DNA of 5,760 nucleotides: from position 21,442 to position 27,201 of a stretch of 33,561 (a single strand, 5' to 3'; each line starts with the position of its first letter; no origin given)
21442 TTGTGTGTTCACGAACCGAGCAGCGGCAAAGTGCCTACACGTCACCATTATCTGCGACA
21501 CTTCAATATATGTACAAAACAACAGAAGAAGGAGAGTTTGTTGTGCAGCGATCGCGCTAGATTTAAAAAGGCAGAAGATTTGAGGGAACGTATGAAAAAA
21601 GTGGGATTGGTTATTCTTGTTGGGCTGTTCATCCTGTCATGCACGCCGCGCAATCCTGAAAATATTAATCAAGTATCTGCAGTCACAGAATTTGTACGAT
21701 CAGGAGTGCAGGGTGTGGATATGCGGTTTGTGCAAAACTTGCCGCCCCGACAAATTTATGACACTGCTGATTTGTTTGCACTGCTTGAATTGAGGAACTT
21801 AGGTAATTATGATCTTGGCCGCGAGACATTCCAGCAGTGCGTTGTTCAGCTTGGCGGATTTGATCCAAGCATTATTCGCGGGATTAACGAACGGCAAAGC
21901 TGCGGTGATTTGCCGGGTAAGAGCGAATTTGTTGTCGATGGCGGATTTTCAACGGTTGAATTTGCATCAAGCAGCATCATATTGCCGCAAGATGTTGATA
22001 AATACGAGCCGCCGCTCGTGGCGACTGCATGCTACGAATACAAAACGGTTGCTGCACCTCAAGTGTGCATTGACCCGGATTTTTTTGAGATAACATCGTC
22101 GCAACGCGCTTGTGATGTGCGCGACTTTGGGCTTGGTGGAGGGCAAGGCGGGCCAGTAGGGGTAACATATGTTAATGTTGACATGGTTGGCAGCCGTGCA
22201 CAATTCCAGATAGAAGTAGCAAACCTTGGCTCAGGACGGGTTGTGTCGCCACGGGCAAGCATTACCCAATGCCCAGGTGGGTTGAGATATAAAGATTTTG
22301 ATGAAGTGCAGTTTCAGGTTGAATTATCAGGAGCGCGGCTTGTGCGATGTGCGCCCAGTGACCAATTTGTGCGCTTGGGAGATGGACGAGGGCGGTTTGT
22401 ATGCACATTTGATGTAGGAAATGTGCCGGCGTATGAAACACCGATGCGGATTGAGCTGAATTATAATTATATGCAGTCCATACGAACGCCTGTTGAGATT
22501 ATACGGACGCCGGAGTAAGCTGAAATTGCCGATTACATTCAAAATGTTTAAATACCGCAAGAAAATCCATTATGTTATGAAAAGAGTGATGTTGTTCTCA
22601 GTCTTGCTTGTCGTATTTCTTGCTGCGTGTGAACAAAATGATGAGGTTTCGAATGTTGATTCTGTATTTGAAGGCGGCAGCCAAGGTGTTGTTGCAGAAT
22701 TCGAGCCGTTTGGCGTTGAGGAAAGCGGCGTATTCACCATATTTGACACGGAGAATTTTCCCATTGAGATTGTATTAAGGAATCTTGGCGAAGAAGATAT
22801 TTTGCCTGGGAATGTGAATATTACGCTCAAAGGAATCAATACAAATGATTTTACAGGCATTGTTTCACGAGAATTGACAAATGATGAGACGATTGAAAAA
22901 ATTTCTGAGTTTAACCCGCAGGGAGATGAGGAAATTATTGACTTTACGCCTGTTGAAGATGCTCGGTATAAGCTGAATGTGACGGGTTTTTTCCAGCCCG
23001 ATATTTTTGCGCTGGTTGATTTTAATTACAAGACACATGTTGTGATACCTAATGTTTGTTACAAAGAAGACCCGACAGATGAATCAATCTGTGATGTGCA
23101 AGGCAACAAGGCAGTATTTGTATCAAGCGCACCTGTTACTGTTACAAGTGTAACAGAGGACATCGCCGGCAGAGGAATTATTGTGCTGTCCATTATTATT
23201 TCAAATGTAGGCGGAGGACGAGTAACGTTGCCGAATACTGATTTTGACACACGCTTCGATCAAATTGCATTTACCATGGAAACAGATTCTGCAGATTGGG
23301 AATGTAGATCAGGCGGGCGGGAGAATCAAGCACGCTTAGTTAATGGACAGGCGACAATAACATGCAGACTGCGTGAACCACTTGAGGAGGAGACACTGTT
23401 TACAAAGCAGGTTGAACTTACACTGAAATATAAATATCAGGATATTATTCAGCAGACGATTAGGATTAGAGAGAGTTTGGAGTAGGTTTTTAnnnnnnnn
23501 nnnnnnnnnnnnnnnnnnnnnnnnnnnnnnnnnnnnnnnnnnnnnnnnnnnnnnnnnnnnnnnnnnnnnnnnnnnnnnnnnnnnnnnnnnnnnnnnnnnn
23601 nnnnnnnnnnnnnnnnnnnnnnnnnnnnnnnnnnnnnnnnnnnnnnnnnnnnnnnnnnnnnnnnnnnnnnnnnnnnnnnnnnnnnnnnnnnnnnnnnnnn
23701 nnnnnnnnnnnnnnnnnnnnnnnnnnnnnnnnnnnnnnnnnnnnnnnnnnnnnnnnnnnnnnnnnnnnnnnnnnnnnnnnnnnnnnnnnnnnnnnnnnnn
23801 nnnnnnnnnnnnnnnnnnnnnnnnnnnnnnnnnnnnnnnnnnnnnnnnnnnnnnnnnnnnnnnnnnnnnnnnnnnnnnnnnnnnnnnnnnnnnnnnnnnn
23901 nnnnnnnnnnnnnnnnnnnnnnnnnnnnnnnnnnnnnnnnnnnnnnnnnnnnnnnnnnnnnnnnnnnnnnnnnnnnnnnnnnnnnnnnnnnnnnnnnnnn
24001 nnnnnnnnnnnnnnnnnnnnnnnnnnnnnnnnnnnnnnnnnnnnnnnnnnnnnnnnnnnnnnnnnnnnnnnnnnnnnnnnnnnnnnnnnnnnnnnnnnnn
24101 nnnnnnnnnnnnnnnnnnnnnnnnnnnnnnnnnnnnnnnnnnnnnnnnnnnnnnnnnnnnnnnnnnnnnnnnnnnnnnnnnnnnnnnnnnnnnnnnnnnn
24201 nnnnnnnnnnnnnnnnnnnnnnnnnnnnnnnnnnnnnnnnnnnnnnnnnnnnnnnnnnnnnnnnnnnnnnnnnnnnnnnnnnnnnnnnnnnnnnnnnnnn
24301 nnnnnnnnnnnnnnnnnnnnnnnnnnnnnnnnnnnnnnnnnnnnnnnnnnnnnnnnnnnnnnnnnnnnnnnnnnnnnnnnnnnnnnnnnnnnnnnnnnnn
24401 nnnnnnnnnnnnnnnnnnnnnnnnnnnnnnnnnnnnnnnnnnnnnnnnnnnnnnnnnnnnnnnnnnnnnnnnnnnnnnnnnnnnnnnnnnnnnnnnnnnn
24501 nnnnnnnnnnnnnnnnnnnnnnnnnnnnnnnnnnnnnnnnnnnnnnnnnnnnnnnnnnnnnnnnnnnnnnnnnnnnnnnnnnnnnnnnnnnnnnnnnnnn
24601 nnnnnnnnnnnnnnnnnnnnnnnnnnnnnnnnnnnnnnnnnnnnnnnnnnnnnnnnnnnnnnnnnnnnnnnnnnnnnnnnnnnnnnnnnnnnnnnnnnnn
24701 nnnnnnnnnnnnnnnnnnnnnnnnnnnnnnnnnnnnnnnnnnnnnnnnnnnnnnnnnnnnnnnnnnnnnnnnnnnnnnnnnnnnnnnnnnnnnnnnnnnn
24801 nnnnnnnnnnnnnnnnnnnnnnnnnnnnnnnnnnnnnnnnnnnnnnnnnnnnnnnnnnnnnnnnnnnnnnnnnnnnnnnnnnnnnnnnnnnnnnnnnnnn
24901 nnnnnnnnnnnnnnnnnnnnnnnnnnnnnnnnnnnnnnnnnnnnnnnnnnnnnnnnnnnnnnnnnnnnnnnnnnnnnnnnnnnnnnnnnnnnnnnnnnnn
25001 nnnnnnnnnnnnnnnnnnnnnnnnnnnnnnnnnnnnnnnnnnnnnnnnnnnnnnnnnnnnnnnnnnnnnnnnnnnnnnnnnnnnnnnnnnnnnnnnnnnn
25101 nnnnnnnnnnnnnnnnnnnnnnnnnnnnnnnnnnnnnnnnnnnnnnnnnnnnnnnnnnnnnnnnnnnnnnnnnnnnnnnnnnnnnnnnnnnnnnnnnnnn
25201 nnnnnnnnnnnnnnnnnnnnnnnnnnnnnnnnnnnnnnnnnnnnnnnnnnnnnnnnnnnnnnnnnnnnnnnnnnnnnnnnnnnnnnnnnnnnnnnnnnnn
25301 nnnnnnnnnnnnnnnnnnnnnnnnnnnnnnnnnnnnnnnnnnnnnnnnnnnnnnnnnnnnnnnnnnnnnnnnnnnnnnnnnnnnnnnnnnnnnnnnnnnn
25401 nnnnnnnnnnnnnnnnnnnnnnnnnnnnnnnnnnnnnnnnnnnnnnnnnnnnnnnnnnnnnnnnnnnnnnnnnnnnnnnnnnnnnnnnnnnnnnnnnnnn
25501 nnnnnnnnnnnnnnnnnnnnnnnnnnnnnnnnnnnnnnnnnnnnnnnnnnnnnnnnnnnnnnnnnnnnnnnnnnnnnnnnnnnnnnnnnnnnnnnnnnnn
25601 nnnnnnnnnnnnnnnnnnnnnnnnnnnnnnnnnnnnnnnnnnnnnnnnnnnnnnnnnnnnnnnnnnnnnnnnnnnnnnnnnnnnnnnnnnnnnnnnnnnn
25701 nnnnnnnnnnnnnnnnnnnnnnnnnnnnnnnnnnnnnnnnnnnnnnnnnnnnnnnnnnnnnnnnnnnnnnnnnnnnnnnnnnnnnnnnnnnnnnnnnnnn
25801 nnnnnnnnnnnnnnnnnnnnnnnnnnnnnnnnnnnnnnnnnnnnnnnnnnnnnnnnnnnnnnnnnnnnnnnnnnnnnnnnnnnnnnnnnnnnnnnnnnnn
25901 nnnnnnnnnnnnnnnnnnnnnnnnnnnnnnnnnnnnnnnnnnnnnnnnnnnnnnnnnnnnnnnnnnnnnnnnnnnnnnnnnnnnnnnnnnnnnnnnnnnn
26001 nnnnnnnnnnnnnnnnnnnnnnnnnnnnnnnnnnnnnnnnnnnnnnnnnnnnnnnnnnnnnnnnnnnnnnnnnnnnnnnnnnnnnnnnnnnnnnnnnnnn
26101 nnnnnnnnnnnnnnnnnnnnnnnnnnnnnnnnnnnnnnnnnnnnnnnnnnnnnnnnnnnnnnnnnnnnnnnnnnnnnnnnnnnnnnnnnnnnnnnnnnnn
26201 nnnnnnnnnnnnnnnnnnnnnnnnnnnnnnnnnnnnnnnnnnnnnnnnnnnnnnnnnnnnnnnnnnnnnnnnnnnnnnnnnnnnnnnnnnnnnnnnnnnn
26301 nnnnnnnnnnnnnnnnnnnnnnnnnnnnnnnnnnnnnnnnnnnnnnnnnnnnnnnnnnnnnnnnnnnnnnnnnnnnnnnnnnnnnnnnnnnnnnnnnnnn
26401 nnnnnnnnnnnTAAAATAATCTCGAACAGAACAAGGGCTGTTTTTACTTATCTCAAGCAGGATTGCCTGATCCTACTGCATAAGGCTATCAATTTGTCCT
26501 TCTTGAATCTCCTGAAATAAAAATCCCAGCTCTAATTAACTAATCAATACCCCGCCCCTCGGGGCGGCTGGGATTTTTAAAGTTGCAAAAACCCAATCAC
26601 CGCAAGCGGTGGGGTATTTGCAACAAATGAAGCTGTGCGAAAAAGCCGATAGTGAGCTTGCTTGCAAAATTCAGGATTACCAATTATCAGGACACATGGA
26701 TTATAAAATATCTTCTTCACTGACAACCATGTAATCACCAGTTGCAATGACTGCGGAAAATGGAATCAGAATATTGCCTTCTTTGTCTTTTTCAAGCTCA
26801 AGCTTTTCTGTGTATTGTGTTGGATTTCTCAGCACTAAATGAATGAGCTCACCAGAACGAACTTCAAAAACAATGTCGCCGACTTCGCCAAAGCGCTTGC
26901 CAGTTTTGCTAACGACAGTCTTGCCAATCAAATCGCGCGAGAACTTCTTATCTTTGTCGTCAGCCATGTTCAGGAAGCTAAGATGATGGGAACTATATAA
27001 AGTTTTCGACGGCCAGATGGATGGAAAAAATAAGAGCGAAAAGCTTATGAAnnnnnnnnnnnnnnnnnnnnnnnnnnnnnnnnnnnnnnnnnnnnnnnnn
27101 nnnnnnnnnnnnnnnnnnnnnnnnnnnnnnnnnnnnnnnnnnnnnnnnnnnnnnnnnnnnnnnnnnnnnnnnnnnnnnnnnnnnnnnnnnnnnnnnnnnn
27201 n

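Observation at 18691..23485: Four-gene cluster: a polytopic membrane protein plus three lipobox paralogs sharing one unassigned, disulfide-marked two-domain module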

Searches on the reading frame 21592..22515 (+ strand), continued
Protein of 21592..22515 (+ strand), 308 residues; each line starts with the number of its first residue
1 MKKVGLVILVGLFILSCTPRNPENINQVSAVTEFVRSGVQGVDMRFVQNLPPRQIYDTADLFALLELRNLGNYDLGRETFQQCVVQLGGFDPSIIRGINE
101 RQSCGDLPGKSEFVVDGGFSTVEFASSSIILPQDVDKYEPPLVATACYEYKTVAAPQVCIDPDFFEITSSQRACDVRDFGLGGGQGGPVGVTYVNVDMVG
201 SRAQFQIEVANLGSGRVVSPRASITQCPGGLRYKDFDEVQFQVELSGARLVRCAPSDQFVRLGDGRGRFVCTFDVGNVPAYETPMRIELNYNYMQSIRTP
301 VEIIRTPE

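Call 66: fold_search(model_id=the predicted structure, library=viral)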
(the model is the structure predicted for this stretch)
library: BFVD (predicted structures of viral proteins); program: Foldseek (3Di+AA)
matches with E <= 10: 940; with E <= 0.001: 7
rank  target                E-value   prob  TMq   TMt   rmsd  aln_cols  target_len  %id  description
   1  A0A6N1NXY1            2.7e-05  0.93  0.20  0.07  33.4       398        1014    8  DUF11 domain-containing protein [Tupanvirus soda lake]
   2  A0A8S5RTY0            2.3e-04  0.87  0.19  0.07  25.5       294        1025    8  (no name in the UniProt tables at hand)
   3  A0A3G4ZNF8            4.7e-04  0.96  0.23  0.07  24.0       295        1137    9  DUF7932 domain-containing protein [Terrestrivirus sp.]
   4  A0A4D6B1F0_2          6.5e-04  0.14  0.12  0.07  23.4       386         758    9  (no name in the UniProt tables at hand)
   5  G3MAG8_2              7.3e-04  0.38  0.18  0.07  35.9       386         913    8  Gp427 [Bacillus phage G]
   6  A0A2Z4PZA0            7.7e-04  0.77  0.22  0.08  18.1       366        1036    7  (no name in the UniProt tables at hand)
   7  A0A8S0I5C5            8.6e-04  0.47  0.18  0.12  32.4       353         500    9  (no name in the UniProt tables at hand)
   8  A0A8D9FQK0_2          3.8e-03  0.33  0.16  0.07  18.0       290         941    8  PE-PGRS family protein PE_PGRS18 [uncultured marine phage]
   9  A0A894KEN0            3.8e-03  0.18  0.13  0.15  26.4       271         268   11  (no name in the UniProt tables at hand)
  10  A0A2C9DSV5            5.3e-03  0.51  0.17  0.17  24.9       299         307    9  CD200-like protein [Western grey kangaroopox virus]
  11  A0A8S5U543            5.3e-03  0.18  0.14  0.07  24.0       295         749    8  Uncharacterized protein [Siphoviridae sp. ctZD11]
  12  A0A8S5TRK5            9.1e-03  0.33  0.19  0.11  20.9       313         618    7  Uncharacterized protein [Siphoviridae sp. ct1SN28]
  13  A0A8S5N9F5            1.0e-02  0.18  0.16  0.10  34.0       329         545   11  Uncharacterized protein [Siphoviridae sp. ctBmU27]
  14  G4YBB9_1              1.0e-02  0.16  0.15  0.05  23.9       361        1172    9  (no name in the UniProt tables at hand)
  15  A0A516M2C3            1.1e-02  0.25  0.16  0.12  15.8       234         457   12  (no name in the UniProt tables at hand)
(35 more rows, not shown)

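Call 67: search_protein_families(library=pfam, alignment_id=A1, max_evalue=1)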
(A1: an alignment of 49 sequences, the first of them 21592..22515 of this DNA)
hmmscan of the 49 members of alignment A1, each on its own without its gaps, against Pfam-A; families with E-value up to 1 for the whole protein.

A. member 1, window:21592-22515:+ (308 aa): 0 families

B. families by the number of members that match (of 49 scanned): 16 families
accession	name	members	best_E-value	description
PF08139.17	LPAM_1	5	0.0068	Prokaryotic membrane lipoprotein lipid attachment site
PF20101.4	DUF6491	3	0.021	Family of unknown function (DUF6491)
PF24381.1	DUF7537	1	0.043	Family of unknown function (DUF7537)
PF00581.25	Rhodanese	1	0.074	Rhodanese-like domain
PF08931.15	Caudo_bapla_RBP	1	0.082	Lactophage receptor-binding protein C-terminal head domain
PF22058.2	X25_BaPul_like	1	0.094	Pullulanase X25 domain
PF13978.11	DUF4223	1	0.11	Protein of unknown function (DUF4223)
PF19413.5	YaiO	1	0.14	YaiO membrane beta barrel domain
PF07125.16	DUF1378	1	0.14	Protein of unknown function (DUF1378)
PF23496.1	Microp_apicomplexa_3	1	0.15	Apicomplexa microprotein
PF08273.17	Zn_Ribbon_Prim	1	0.19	Zinc-binding domain of primase-helicase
PF03782.22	AMOP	1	0.21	AMOP domain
PF14047.11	DCR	1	0.22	Dppa2/4 conserved region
PF21434.3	TerS_N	1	0.25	Phage G20C small terminase, N-terminal domain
PF17469.8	GP68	1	0.34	Gp68-like predicted RNA polymerase component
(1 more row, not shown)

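Call 80: search_protein_families(library=phrogs, proteins=[window:21592-22515:+], max_evalue=0.01)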
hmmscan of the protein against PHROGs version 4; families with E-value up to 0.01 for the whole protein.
window:21592-22515:+ (308 aa): 0 families

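Call 81: search_protein_families(library=padloc, proteins=[window:21592-22515:+], max_evalue=0.01)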
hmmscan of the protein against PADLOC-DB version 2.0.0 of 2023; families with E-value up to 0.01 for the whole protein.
window:21592-22515:+ (308 aa): 0 families

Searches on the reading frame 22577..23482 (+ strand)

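Call 5: search_protein_families(library=pfam, proteins=[window:22577-23482:+], max_evalue=1)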
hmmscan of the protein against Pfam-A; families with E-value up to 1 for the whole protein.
window:22577-23482:+ (302 aa): 1 family
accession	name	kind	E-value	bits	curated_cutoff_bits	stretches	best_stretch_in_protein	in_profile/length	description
PF21567.2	Gp22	-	0.0014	19.2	27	1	104-192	20-103/117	Gp22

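Call 6: search_protein_families(library=ncbifam, proteins=[window:22577-23482:+], max_evalue=1)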
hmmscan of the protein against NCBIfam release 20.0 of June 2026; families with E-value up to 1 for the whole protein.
window:22577-23482:+ (302 aa): 2 families
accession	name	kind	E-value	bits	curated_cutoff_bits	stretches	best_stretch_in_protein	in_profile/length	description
NF038215.1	acineto_lipo_PV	hypoth_equivalog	0.14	11.9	33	1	2-25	2-25/55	NF038215 family lipoprotein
NF047408.1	SA0632_fam_LP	equivalog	0.17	11.5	70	1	1-25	1-25/68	SA0632 family lipoprotein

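Call 80: search_protein_families(library=phrogs, proteins=[window:22577-23482:+], max_evalue=0.01)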
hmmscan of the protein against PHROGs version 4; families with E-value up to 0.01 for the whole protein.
window:22577-23482:+ (302 aa): 0 families

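Call 81: search_protein_families(library=padloc, proteins=[window:22577-23482:+], max_evalue=0.01)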
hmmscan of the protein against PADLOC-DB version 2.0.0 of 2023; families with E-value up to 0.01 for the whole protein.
window:22577-23482:+ (302 aa): 0 families

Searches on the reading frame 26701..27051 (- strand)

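Call 31: search_protein_families(library=pfam, proteins=[window:26701-27051:-], max_evalue=0.01)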
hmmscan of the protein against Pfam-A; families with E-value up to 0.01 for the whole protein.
window:26701-27051:- (116 aa): 1 family
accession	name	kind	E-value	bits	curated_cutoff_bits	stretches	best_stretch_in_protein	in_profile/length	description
PF05239.21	PRC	-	2.3e-10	40.8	21.2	1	35-111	3-72/78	PRC-barrel domain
